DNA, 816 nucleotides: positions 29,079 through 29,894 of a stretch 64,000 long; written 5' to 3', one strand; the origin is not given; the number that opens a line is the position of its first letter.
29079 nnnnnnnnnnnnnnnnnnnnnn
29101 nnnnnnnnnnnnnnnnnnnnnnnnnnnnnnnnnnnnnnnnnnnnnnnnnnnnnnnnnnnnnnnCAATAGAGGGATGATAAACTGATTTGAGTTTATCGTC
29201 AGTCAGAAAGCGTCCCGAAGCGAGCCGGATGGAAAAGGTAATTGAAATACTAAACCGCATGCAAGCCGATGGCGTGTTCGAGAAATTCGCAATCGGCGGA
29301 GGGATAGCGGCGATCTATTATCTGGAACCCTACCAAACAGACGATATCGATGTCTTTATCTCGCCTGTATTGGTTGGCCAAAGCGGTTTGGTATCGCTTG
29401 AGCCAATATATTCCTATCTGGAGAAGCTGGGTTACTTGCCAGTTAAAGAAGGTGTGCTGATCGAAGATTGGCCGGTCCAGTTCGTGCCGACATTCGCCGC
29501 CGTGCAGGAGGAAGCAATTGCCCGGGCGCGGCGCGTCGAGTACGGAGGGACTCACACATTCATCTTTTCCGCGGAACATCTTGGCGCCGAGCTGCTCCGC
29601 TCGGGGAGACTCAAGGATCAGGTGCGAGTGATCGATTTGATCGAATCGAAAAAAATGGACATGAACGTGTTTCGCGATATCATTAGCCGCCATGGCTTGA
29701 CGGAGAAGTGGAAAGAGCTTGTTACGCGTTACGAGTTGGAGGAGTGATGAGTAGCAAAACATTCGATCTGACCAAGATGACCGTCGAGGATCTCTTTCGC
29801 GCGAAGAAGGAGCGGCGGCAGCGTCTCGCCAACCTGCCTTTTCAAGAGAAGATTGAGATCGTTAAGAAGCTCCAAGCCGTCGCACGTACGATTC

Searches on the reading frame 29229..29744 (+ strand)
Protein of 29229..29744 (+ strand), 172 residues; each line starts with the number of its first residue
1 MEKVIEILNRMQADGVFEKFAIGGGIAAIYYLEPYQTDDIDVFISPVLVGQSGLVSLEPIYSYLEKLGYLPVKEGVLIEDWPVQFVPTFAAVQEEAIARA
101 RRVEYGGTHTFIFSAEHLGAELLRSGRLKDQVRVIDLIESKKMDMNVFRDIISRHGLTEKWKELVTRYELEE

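Call 3: search_protein_families(library=pfam, proteins=[window:29229-29744:+], max_evalue=1)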
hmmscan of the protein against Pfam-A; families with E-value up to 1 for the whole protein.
window:29229-29744:+ (172 aa): 3 families
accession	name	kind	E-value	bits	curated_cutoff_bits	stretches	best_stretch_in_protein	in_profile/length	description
PF09970.15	DUF2204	-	0.0057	16.8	20.3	1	2-44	3-44/181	Nucleotidyl transferase of unknown function (DUF2204)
PF22163.1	SipA_2nd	-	0.051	14.2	27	1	114-168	53-107/136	Salmonella Invasion protein A, C-terminal actin binding domain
PF04208.19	MtrA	-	0.24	11.5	25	0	117-144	114-139/173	Tetrahydromethanopterin S-methyltransferase, subunit A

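Call 4: search_protein_families(library=padloc, proteins=[window:29229-29744:+], max_evalue=1)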
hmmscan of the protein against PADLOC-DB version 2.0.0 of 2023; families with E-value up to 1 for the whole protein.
window:29229-29744:+ (172 aa): 0 families
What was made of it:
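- Closest known: AbiE. Different: PADLOC models do not hit the pair (call 4).
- PADLOC finds nothing for the pair (call 4).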

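Call 5: search_protein_families(library=ncbifam, proteins=[window:29229-29744:+], max_evalue=1)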
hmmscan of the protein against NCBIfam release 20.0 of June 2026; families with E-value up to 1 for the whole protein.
window:29229-29744:+ (172 aa): 1 family
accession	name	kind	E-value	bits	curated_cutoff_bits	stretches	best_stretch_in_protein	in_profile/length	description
NF005680.0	PRK07476.1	equivalog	0.13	11.2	413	1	88-154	255-322/326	hydroxyectoine utilization dehydratase EutB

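Call 9: find_homologous_proteins(query=window:29229-29744:+)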
Query window:29229-29744:+ (172 aa): 558 proteins with E <= 0.001 among 687 candidates; the best 120 are listed.
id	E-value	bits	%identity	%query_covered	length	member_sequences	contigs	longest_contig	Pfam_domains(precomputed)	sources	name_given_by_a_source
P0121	2.3e-105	367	98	100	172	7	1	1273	-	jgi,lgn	-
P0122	3.1e-97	341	88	100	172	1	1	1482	-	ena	-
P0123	3.6e-97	341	90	100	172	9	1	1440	-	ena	-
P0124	3.9e-97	341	90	100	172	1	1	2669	-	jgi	jgi:hypothetical protein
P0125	9.3e-97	339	90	100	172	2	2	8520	-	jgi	-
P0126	1.7e-96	339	89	100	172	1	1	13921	-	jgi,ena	jgi:hypothetical protein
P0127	9.3e-95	333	88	100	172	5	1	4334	-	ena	-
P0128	2.6e-94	332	87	100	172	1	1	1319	-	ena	-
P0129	2.3e-93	328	87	100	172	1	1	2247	-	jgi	jgi:hypothetical protein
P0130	3.0e-92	325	85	100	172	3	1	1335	-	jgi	jgi:hypothetical protein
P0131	4.3e-92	324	85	100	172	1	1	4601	-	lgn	-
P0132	7.6e-91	320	85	100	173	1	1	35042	-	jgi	jgi:hypothetical protein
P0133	1.4e-89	316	90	94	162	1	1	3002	-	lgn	-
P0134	1.7e-89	316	83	100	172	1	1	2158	-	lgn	-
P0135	3.0e-89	315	88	94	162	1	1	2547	-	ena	-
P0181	2.0e-72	260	69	100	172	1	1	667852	-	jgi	jgi:hypothetical protein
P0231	6.6e-69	249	67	100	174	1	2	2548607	-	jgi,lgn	jgi:hypothetical protein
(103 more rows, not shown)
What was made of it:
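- Checked: ORF1 start (call 9).
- ORF1 has a 98%-identical full-length relative (P0121; call 9).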

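Call 12: find_encoding_contigs(protein=P0231, flank=6000, max_places=3)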
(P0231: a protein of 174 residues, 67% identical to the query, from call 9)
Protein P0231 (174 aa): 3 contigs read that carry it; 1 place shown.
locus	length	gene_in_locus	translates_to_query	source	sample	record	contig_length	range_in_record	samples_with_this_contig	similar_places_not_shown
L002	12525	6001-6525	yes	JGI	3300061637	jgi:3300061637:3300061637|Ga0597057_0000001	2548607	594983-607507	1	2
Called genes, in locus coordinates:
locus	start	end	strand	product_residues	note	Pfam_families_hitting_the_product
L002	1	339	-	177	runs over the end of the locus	-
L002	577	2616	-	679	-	PF00041:fn3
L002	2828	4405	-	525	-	PF00171:Aldedh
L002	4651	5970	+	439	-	PF05195:AMP_N, PF00557:Peptidase_M24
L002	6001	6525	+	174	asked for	-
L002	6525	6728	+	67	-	-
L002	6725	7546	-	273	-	PF02621:VitK2_biosynth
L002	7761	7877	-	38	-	-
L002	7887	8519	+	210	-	PF04199:Cyclase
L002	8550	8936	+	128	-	PF01035:DNA_binding_1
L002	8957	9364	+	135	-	PF01906:YbjQ_1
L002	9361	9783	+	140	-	PF14539:DUF4442, PF13622:4HBT_3, PF03061:4HBT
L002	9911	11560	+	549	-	PF01590:GAF, PF00990:GGDEF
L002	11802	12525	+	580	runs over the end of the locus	PF00664:ABC_membrane, PF00005:ABC_tran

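Call 13: find_encoding_contigs(protein=P0181, flank=6000, max_places=3)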
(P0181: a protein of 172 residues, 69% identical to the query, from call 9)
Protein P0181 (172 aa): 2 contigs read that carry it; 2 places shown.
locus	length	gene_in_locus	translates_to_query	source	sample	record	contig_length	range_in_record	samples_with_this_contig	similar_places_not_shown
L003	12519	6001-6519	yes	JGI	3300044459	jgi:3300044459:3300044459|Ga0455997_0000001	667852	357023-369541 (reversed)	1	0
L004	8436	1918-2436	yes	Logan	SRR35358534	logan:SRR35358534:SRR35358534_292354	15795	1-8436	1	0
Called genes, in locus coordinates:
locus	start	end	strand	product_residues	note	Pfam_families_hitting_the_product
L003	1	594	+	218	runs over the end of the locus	PF10677:DUF2490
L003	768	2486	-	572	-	PF05922:Inhibitor_I9, PF00082:Peptidase_S8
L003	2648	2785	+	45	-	-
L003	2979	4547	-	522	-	PF00171:Aldedh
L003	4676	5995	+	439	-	PF05195:AMP_N, PF00557:Peptidase_M24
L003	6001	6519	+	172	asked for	-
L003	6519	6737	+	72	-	-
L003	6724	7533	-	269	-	PF02621:VitK2_biosynth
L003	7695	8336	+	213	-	PF04199:Cyclase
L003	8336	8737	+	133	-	PF01035:DNA_binding_1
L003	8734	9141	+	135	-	PF01906:YbjQ_1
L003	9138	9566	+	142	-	PF14539:DUF4442, PF13622:4HBT_3, PF03061:4HBT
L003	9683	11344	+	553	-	PF01590:GAF, PF13492:GAF_3 (weak), PF00990:GGDEF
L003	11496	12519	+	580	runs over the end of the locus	PF00664:ABC_membrane, PF00005:ABC_tran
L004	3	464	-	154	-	?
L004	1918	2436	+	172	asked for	-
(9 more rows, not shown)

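Call 18: search_solved_structures(query=A2, max_evalue=10, show_alignments=2)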
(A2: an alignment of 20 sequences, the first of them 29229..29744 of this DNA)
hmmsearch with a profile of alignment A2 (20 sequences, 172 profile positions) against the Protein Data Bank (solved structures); distinct sequences matched with E-value up to 10: 3.
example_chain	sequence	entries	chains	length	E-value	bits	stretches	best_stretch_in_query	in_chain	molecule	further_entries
2yeq_A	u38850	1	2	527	0.65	12.8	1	56-150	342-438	ALKALINE PHOSPHATASE D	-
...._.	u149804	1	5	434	1.1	12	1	121-171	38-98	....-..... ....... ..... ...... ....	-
8qyh_A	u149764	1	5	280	1.2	11.8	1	121-171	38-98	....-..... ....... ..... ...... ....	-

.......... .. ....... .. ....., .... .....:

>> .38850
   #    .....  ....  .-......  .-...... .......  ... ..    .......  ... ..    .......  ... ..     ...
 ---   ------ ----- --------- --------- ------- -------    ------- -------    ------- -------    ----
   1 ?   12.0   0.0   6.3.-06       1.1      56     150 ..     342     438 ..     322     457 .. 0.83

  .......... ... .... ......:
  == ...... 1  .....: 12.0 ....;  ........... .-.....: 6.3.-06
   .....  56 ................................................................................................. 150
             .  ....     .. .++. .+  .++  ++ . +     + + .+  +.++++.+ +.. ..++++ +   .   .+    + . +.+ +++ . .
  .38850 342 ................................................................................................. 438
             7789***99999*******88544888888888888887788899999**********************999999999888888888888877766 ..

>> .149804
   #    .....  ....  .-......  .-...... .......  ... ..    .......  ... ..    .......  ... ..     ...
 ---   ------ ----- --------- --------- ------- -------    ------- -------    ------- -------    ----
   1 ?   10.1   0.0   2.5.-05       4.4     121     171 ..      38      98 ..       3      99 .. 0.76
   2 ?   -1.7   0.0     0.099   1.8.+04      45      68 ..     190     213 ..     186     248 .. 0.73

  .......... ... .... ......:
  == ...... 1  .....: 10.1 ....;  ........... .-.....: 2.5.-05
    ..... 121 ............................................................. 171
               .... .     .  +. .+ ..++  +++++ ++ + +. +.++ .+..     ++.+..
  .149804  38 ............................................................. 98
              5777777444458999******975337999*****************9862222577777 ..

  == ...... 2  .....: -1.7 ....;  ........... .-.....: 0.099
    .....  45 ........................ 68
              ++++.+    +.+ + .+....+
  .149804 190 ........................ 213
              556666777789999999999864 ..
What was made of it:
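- On MenT/AbiEii (DUF1814) NTase toxins: The PDB profile search does not find MenT (call 18).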

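Call 20: find_related_loci(query=A2, collection=genome_contigs, flank=6000)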
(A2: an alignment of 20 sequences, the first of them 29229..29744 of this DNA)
Query A2 (172 aa) in genome_contigs; peptide patterns used: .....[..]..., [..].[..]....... (x = any residue, [..] = any of these).
65 stretches matched a pattern; 20 encode a relative of the query (tblastn E <= 1e-3); 20 distinct loci.
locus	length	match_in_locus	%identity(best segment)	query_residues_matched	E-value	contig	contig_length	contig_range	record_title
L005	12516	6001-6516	72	1-172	1e-82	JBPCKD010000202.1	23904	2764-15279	MAG: Pyrinomonadaceae bacterium isolate TH_ant_mag_43 S1Ck127_7767636_flag_1_multi_12.9985_len_23904, whole genome shotg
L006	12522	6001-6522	69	1-172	6e-79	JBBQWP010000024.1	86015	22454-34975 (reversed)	MAG: Pyrinomonadales bacterium isolate Co_metawrap_2064 Cmw_2064_k141_17244070_length_86015_cov_12.9994, whole genome sh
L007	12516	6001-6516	70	1-172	1e-77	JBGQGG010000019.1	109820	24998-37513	MAG: Pyrinomonadaceae bacterium isolate OBJ2_061818_090_33 k141_1260768_length_109820_cov_38.2880, whole genome shotgun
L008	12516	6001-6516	69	1-172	5e-77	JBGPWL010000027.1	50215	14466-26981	MAG: Pyrinomonadaceae bacterium isolate OBJ1_062018_090_65 k141_1832087_length_50215_cov_18.4364, whole genome shotgun s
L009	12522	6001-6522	67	1-172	5e-76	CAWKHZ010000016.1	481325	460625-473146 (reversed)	MAG: uncultured Acidobacteriota bacterium isolate MFD02840.bin.1.73 genome assembly, contig: contig_94037, whole genome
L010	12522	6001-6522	64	1-172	9e-76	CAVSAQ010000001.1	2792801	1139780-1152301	MAG: uncultured Acidobacteriota bacterium isolate MFD05747.bin.1.115 genome assembly, contig: contig_107, whole genome s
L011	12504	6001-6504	68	1-168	1e-74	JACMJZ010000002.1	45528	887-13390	MAG: Pyrinomonadaceae bacterium isolate ES-bin-189 ES-bin-189-contig-k141_564834, whole genome shotgun sequence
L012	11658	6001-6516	66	1-172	3e-74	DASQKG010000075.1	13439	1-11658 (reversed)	MAG TPA_asm: Pyrinomonadaceae bacterium isolate SMAG_U11906 k141_2385342, whole genome shotgun sequence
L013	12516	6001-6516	66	1-172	3e-74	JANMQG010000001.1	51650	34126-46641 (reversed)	MAG: Chloracidobacterium sp. isolate OTE_51_metabat_289 OTE_51_k141_1718691, whole genome shotgun sequence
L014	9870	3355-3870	65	1-172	1e-72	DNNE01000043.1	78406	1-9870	MAG TPA_asm: Blastocatellia bacterium isolate UBA11740 contig_835, whole genome shotgun sequence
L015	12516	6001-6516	66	1-172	5e-72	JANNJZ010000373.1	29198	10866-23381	MAG: Pyrinomonadaceae bacterium isolate SOY_4_C_metabat_258 SOY_4_C_k141_2369348, whole genome shotgun sequence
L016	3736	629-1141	65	1-171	1e-71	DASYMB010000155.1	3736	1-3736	MAG TPA_asm: Pyrinomonadaceae bacterium isolate SMAG_U4364 k141_3547942, whole genome shotgun sequence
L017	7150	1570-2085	63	1-172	2e-69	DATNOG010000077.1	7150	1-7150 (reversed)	MAG TPA_asm: Pyrinomonadaceae bacterium isolate SMAG_U11525 k141_2743743, whole genome shotgun sequence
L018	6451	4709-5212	64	1-168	9e-69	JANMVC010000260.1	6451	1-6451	MAG: Pyrinomonadaceae bacterium isolate SOY_1_B_metabat.116 SOY_1_B_k141_1146601, whole genome shotgun sequence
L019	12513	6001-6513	62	1-169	3e-67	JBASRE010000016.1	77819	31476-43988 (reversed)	MAG: Pyrinomonadaceae bacterium isolate MFD09203_ilm_asm_bin4 k127_57333, whole genome shotgun sequence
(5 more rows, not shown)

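Call 36: search_protein_families(library=phrogs, proteins=[window:29229-29744:+, L003:6519-6734:+], max_evalue=1)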
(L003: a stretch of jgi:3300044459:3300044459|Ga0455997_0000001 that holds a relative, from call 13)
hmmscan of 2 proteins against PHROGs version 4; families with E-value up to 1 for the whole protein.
window:29229-29744:+ (172 aa): 1 family
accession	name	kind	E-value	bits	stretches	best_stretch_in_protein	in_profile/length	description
phrog_16552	-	unknown function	0.33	12.5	0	128-152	14-38/42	-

L003:6519-6734:+ (72 aa): 0 families

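Call 37: search_protein_families(library=pfam, proteins=[L003:6519-6734:+, L010:6526-6921:+], max_evalue=1)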
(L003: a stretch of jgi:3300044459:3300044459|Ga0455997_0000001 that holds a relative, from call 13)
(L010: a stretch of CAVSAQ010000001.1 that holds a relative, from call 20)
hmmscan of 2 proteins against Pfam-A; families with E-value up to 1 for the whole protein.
L003:6519-6734:+ (72 aa): 0 families

L010:6526-6921:+ (132 aa): 1 family
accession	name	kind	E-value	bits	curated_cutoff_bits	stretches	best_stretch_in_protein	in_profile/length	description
PF10379.14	nec1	-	0.1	12.5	27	1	60-127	45-113/184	Virulence protein nec1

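Call 40: predict_structure(alignment_id=A4)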
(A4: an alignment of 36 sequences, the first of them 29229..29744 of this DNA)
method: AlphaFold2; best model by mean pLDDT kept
length: 172 residues; sequences in the alignment: 36
mean_pLDDT: 89.7   pTM: 0.86
mean pLDDT of the five models: 89.7, 88.0, 87.1, 85.0, 65.8
residues with pLDDT >= 90: 113; 70-90: 47; 50-70: 12; < 50: 0
segments of 3 or more residues with pLDDT < 50: none
pLDDT, mean of each block of 10 residues (from residue 1): 94 93 90 79 77 77 93 88 91 95 91 97 92 92 95 97 90 69
secondary structure, 60 per line:
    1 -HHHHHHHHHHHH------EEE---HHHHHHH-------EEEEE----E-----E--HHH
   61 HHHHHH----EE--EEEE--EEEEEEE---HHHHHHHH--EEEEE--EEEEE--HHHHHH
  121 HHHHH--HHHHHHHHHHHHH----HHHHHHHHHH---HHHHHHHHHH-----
elements in order: H2-13 E20-22 H26-32 E40-44 H58-66 E75-78 E81-87 H91-98 E101-105 E108-112 H115-125 H128-140 H145-154 H158-167
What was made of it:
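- The ORF1 model has pLDDT 89.7 (call 40).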

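Call 44: fold_search(model_id=the predicted structure, library=pdb)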
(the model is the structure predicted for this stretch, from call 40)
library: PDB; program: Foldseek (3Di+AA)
matches with E <= 10: 387; with E <= 0.001: 9
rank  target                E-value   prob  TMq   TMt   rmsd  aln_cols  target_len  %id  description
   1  8an4_A                7.3e-07  1.00  0.62  0.56   5.3       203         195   18  MenT1 toxin (rv0078a) from Mycobacterium tuberculosis H37Rv (released 2023-08-02)
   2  8an5_B                5.3e-06  1.00  0.67  0.63   4.0       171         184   18  MenAT1 toxin-antitoxin complex (rv0078a-rv0078b) from Mycobacterium tuberculosis H37Rv (released 2023-08-02)
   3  8rr5                  5.3e-06  1.00  0.62  0.61   4.8       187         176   15  MenT1 toxin (rv0078a) from Mycobacterium tuberculosis H37Rv, phosphorylated at T39 (released 2024-09-11)
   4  8an4_B                7.3e-06  1.00  0.63  0.58   7.4       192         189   17  MenT1 toxin (rv0078a) from Mycobacterium tuberculosis H37Rv (released 2023-08-02)
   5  8an5_A                1.7e-05  1.00  0.64  0.58   4.8       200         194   16  MenAT1 toxin-antitoxin complex (rv0078a-rv0078b) from Mycobacterium tuberculosis H37Rv (released 2023-08-02)
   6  5uvd                  3.8e-04  1.00  0.58  0.48   5.9       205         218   15  Crystal structure of an antigenic nucleotidyltransferase-like protein from Paracoccidioides brasiliensis (released 2018-01-31)
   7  6y8q_A                5.6e-04  1.00  0.48  0.43   7.7       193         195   11  AbiEi antitoxin from Streptococcus agalactiae (released 2020-12-16)
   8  5cfu                  7.6e-04  1.00  0.56  0.55   5.5       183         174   17  Crystal Structure of ANT(2")-Ia in complex with adenylyl-2"-tobramycin (released 2016-07-20)
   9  5cfs                  9.7e-04  1.00  0.54  0.53   5.5       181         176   19  Crystal Structure of ANT(2")-Ia in complex with AMPCPP and tobramycin (released 2016-03-16)
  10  5kqj_MODEL_1_A        1.7e-03  1.00  0.56  0.53   7.8       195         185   18  Solution Structure of Antibiotic-Resistance Factor ANT(2'')-Ia Reveals Substrate-Regulated Conformation Dynami (released 2017-07-12)
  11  4wse_B                2.8e-03  0.99  0.46  0.19   5.5       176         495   15  Crystal structure of the Mimivirus polyadenylate synthase (released 2015-04-01)
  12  4wse_A                3.1e-03  1.00  0.48  0.20   5.3       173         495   16  Crystal structure of the Mimivirus polyadenylate synthase (released 2015-04-01)
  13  4wqk                  5.2e-03  1.00  0.53  0.52   5.8       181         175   19  Crystal structure of aminoglycoside nucleotidylyltransferase ANT(2")-Ia, apo form (released 2014-11-12)
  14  2ewr                  1.0e-02  1.00  0.52  0.56   6.3       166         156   13  Crystal structure of a putative nucleotidyltransferase (tm1012) from Thermotoga maritima at 1.60 A resolution (released 2005-12-06)
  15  6e0n                  1.2e-02  0.69  0.34  0.25  13.5       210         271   11  Structure of Elizabethkingia meningoseptica CdnE cyclic dinucleotide synthase with GTP and Apcpp (released 2019-02-20)
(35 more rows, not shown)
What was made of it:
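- On MenT/AbiEii (DUF1814) NTase toxins: The model has pLDDT 89.7 (calls 40, 44).
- Closest known: MenAT1. Same: MenT1 is the best structural match of ORF1 (call 44).
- Closest known: AbiE. Same: The AbiEi C-terminal domain also appears among the structural matches (call 44).
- Its five best PDB matches are all MenT1 or MenAT1 structures (E 7e-7 to 2e-5, TM 0.62-0.67; call 44). ANT(2'')-Ia and TM1012 are significant structural matches (E 8e-4 to 1e-2, TM 0.52-0.56; call 44). MenT1 matches are 2-3 orders of magnitude better (call 44).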

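Call 70: find_related_loci(query=A4, collection=viral_contigs, flank=5000)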
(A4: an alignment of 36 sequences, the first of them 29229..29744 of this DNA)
Query A4 (172 aa) in viral_contigs; peptide patterns used: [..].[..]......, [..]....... (x = any residue, [..] = any of these).
18 stretches matched a pattern, but none encodes a relative of the query by tblastn (E <= 1e-3).
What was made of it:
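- Tried and rejected: The IMG/VR scan for ORF1 relatives found nothing (call 70).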

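Call 73: search_dna_similar(query=window:29229-29744:+, collection=plasmids, mode=protein, max_evalue=0.001)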
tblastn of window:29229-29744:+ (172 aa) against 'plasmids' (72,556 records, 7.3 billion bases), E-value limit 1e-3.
Records with a match: 1; places in all: 1; records where one place covers at least 80% of the query: 1.
Best place of each record, by identity: <60% 1.
By first word of the organism name: Methylovirgula 1.
By predicted mobility (MOB-suite, as given by PLSDB): non-mobilizable 1.
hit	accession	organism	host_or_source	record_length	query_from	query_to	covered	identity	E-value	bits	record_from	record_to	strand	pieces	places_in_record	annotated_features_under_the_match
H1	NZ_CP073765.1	Methylovirgula sp. HY1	soil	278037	1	170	99%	36.5%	1e-31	126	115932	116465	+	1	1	hypothetical protein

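Call 74: get_annotated_region(hit=H1, flank=5000)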
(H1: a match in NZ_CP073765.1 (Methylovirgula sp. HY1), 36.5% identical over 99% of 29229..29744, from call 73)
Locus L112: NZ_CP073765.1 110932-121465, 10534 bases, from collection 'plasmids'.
description: Methylovirgula sp. HY1 plasmid pHY1, complete sequence
organism: Methylovirgula sp. HY1 (NCBI taxid 2822761)
taxonomy: Bacteria; Pseudomonadota; Alphaproteobacteria; Hyphomicrobiales; Beijerinckiaceae; Methylovirgula; Methylovirgula sp. HY1
host: -; source: soil; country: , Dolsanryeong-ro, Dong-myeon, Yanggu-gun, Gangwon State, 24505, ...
typing (MOB-suite, as given by PLSDB): non-mobilizable
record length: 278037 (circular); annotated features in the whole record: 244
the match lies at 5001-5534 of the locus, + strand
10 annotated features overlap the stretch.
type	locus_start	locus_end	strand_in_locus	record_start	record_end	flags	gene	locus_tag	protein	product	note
CDS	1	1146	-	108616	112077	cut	-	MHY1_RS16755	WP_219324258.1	hybrid sensor histidine kinase/response regulator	-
CDS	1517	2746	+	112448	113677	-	-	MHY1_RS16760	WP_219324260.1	formamidase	-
CDS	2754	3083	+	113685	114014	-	-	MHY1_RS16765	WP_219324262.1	FmdB family zinc ribbon protein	-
CDS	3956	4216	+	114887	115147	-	-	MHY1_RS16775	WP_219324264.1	CopG family ribbon-helix-helix protein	-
CDS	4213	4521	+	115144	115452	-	-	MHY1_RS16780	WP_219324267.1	type II toxin-antitoxin system RelE/ParE family toxin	GO:0030541 - plasmid partitioning [Evidence IEA]; GO:0051290 - protein heterotetramerization [Evidence IEA]; GO:0009432 ...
CDS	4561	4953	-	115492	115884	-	-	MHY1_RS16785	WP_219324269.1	hypothetical protein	-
CDS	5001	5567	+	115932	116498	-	-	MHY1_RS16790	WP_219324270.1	hypothetical protein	-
CDS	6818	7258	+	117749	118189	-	-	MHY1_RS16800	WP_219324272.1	hypothetical protein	-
CDS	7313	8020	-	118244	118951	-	-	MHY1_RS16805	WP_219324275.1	cyclic nucleotide-binding domain-containing protein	-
CDS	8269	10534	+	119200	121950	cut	-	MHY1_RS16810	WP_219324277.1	MFS transporter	-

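Call 76: search_dna_similar(query=window:29229-29744:+, collection=phages, mode=protein, max_evalue=0.01)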
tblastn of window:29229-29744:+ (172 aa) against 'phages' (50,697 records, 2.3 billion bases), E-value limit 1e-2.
No match.

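Call 83: search_protein_families(library=pfam, alignment_id=A4, max_evalue=1)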
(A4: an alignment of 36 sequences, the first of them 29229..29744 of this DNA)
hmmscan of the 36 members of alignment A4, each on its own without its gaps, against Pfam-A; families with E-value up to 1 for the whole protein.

A. member 1, window:29229-29744:+ (172 aa): 3 families
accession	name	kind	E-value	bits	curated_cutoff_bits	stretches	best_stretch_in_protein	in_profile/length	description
PF09970.15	DUF2204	-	0.0057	16.8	20.3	1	2-44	3-44/181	Nucleotidyl transferase of unknown function (DUF2204)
PF22163.1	SipA_2nd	-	0.051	14.2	27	1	114-168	53-107/136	Salmonella Invasion protein A, C-terminal actin binding domain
PF04208.19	MtrA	-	0.24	11.5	25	0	117-144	114-139/173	Tetrahydromethanopterin S-methyltransferase, subunit A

B. families by the number of members that match (of 36 scanned): 10 families
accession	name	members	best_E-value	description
PF09970.15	DUF2204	36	0.00034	Nucleotidyl transferase of unknown function (DUF2204)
PF24034.1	DUF7343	12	0.022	Domain of unknown function (DUF7343)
PF22163.1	SipA_2nd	3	0.051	Salmonella Invasion protein A, C-terminal actin binding domain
PF04208.19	MtrA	3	0.14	Tetrahydromethanopterin S-methyltransferase, subunit A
PF21102.3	DprA_N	2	0.015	DprA-like N-terminal HHH domain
PF02909.22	TetR_C_1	1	0.06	Tetracyclin repressor-like, C-terminal domain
PF05019.18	Coq4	1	0.067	Coenzyme Q (ubiquinone) biosynthesis protein Coq4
PF23883.1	DUF7236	1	0.12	Family of unknown function (DUF7236)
PF02966.22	DIM1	1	0.21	Mitosis protein DIM1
PF17657.6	DNA_pol3_finger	1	0.26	Bacterial DNA polymerase III alpha subunit finger domain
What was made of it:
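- Closest known: Pfam DUF2204. Same: It is the only sequence-level signal: all 36 ORF1 relatives hit it over the N-terminal ~44 residues (best E 3.4e-4; call 83).
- The only Pfam signal is DUF2204, of unknown function (call 83).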

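Call 84: search_protein_families(library=pfam, proteins=[L112:5001-5564:+, L112:5564-5752:+], max_evalue=0.1)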
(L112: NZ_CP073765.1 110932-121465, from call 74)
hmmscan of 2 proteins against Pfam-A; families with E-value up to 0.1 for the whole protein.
L112:5001-5564:+ (188 aa): 0 families

L112:5564-5752:+ (63 aa): 0 families

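Call 89: search_protein_families(library=ncbifam, proteins=[L112:5001-5564:+, L003:6001-6516:+], max_evalue=0.01)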
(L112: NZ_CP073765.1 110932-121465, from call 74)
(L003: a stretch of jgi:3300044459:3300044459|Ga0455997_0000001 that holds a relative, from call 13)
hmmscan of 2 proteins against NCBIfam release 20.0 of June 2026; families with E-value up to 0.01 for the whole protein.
L112:5001-5564:+ (188 aa): 0 families

L003:6001-6516:+ (172 aa): 0 families
